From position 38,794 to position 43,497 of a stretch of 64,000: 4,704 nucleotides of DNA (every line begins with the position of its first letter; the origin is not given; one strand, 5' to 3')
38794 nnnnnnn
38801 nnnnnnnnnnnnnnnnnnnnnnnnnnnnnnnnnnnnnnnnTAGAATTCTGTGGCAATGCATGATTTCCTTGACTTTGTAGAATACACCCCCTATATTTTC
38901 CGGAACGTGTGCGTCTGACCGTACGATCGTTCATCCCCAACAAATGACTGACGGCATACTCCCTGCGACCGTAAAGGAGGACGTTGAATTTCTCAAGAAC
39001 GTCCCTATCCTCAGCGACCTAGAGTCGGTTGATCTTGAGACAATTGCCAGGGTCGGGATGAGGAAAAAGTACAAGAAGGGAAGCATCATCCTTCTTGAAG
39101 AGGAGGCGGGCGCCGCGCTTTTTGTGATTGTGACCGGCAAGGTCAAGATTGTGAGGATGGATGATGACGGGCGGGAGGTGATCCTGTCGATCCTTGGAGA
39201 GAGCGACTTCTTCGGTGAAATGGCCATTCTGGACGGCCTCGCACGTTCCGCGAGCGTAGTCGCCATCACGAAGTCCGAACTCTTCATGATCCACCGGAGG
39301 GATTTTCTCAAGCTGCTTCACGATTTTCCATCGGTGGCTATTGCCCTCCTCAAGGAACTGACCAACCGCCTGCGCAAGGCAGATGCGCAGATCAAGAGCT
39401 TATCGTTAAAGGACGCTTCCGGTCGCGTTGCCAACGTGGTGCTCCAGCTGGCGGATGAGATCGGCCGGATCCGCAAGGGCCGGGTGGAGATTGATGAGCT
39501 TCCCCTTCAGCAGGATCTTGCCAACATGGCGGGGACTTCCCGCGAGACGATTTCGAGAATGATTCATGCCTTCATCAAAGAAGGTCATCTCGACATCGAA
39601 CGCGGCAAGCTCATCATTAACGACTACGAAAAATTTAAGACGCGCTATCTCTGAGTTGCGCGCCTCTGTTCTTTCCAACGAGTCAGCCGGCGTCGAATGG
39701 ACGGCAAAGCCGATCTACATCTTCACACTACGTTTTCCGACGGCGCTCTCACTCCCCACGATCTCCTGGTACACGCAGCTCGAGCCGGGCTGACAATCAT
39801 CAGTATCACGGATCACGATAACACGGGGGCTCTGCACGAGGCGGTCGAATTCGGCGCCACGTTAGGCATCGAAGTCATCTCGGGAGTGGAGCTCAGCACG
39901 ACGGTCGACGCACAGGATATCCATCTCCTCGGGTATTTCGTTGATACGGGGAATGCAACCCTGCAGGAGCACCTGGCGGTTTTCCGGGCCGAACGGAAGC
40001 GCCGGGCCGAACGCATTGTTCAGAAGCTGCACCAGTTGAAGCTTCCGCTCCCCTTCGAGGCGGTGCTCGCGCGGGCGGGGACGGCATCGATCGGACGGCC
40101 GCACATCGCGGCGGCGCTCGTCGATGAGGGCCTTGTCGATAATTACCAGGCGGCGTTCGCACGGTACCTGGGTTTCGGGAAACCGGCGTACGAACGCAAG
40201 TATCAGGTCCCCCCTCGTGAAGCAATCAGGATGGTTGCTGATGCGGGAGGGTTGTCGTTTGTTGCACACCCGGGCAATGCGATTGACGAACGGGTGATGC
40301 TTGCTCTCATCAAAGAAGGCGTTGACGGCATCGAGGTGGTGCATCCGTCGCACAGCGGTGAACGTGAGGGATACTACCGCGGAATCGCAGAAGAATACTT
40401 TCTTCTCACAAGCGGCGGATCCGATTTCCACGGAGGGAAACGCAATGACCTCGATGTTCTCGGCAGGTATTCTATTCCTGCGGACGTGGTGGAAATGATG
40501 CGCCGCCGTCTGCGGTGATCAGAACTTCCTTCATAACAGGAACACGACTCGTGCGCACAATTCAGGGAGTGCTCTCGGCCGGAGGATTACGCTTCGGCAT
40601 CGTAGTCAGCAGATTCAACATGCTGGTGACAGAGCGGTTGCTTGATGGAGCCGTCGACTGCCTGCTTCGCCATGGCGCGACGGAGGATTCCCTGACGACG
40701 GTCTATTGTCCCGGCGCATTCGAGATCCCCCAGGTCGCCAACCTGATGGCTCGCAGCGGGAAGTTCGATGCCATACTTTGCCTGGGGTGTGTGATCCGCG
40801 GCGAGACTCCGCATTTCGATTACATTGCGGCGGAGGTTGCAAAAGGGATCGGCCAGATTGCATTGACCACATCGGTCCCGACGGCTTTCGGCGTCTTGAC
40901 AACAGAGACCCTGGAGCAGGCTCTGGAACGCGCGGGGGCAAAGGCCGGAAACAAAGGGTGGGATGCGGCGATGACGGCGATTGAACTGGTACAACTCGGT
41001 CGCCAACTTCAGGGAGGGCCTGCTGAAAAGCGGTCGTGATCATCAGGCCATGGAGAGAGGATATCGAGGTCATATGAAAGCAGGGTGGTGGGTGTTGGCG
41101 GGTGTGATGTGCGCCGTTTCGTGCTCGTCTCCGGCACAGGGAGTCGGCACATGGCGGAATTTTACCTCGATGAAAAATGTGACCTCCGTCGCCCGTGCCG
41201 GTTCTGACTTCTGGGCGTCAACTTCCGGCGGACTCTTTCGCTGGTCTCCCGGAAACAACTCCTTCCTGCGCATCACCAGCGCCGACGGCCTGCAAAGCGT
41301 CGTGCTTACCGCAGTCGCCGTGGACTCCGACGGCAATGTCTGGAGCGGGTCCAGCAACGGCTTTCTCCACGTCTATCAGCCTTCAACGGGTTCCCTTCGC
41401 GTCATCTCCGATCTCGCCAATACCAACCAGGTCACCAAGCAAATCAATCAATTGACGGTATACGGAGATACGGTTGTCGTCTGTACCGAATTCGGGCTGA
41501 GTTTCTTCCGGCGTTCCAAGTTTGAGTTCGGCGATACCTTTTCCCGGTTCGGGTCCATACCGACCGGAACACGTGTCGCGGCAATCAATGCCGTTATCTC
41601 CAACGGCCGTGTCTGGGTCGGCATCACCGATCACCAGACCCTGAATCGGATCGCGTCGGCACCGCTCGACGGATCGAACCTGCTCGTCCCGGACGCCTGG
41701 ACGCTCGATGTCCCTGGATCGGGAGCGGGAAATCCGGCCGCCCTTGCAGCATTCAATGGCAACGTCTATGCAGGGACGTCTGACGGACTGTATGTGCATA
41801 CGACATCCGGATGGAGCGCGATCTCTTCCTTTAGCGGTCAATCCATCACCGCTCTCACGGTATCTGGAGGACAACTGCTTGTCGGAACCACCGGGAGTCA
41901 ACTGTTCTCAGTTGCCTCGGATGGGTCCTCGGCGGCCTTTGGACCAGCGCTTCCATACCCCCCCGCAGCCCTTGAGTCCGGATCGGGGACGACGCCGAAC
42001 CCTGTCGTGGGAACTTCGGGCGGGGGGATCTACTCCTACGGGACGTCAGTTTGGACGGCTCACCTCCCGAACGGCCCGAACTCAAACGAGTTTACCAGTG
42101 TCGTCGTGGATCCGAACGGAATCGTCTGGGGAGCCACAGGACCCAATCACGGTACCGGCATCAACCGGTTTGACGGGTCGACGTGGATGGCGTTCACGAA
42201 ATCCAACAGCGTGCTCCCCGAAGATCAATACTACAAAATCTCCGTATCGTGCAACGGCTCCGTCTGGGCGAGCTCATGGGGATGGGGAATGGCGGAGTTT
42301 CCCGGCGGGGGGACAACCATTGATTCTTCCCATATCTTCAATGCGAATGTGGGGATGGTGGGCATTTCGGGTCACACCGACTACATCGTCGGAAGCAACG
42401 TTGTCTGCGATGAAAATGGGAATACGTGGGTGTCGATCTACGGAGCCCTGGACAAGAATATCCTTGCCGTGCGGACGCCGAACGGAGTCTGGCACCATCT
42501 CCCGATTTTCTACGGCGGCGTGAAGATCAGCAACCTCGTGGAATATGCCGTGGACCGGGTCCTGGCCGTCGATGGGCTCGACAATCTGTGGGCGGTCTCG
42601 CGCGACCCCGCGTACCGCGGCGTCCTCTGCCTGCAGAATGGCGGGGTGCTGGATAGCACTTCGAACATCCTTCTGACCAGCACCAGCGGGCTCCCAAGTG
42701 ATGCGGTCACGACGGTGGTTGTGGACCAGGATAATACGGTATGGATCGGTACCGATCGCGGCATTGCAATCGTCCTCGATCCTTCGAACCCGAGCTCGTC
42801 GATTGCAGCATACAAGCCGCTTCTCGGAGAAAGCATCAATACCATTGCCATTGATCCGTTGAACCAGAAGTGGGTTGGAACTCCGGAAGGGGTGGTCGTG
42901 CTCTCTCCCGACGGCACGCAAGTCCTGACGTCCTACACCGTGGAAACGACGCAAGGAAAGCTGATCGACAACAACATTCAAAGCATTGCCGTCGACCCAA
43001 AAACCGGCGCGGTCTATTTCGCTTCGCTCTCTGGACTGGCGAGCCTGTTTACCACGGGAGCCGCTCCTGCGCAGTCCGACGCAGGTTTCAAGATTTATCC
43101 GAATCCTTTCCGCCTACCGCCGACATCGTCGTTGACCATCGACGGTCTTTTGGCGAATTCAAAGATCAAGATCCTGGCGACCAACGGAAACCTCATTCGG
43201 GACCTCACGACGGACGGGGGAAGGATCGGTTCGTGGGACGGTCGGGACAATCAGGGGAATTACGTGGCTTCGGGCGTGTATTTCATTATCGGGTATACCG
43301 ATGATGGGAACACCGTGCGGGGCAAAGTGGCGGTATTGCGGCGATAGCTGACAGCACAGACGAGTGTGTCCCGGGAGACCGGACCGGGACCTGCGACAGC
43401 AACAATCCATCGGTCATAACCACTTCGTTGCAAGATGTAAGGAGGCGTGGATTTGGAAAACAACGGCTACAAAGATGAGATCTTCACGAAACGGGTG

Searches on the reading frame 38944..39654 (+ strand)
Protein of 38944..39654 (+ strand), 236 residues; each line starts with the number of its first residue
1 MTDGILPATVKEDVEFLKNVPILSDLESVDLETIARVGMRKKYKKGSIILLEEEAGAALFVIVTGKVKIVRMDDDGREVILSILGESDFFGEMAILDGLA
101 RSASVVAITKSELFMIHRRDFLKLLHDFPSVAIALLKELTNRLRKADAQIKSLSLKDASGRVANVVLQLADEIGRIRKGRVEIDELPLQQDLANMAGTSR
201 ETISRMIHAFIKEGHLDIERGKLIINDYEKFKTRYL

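Call 42: search_protein_families(library=pfam, proteins=[window:38944-39654:+], max_evalue=0.0001)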
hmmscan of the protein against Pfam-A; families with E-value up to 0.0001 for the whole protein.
window:38944-39654:+ (236 aa): 2 families
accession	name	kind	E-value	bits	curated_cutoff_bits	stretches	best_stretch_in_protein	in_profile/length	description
PF00027.35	cNMP_binding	-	1.5e-24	86.2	27.5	1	41-126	2-87/89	Cyclic nucleotide-binding domain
PF13545.12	HTH_Crp_2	-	1.5e-13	50.9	27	1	160-232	1-68/70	Crp-like helix-turn-helix domain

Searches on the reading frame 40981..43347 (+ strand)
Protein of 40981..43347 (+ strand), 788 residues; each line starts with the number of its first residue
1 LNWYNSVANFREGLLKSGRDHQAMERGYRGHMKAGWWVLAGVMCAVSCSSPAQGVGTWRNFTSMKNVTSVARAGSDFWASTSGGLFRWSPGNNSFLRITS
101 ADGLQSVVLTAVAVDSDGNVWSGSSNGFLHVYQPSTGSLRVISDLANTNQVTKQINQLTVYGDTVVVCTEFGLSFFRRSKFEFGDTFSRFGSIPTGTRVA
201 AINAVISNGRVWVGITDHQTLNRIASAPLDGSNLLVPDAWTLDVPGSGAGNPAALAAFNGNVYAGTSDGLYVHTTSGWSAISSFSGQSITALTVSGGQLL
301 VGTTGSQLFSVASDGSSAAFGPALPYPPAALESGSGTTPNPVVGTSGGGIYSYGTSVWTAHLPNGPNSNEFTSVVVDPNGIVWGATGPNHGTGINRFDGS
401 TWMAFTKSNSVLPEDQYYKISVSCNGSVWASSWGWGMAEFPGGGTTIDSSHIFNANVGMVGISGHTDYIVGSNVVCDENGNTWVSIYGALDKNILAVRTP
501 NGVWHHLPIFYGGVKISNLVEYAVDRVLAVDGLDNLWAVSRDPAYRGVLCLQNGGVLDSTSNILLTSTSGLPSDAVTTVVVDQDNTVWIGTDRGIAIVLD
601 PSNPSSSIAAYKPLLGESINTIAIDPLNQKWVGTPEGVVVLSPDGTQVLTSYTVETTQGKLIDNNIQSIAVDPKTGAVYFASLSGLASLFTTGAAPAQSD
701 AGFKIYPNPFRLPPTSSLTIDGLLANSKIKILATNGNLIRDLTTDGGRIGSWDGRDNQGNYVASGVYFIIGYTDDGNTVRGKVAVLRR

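Call 42: search_protein_families(library=pfam, proteins=[window:40981-43347:+], max_evalue=0.0001)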
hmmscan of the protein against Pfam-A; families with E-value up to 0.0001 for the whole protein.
window:40981-43347:+ (788 aa): 2 families
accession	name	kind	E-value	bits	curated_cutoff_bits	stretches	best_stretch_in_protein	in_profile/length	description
PF07494.17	Reg_prop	-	9.1e-13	47.2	20.4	0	570-592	1-23/24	Two component regulator propeller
PF21544.3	PorZ_N_b_propeller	-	2.9e-05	24.8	27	0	137-203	62-123/154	TSS9, PorZ, N-terminal beta-propeller domain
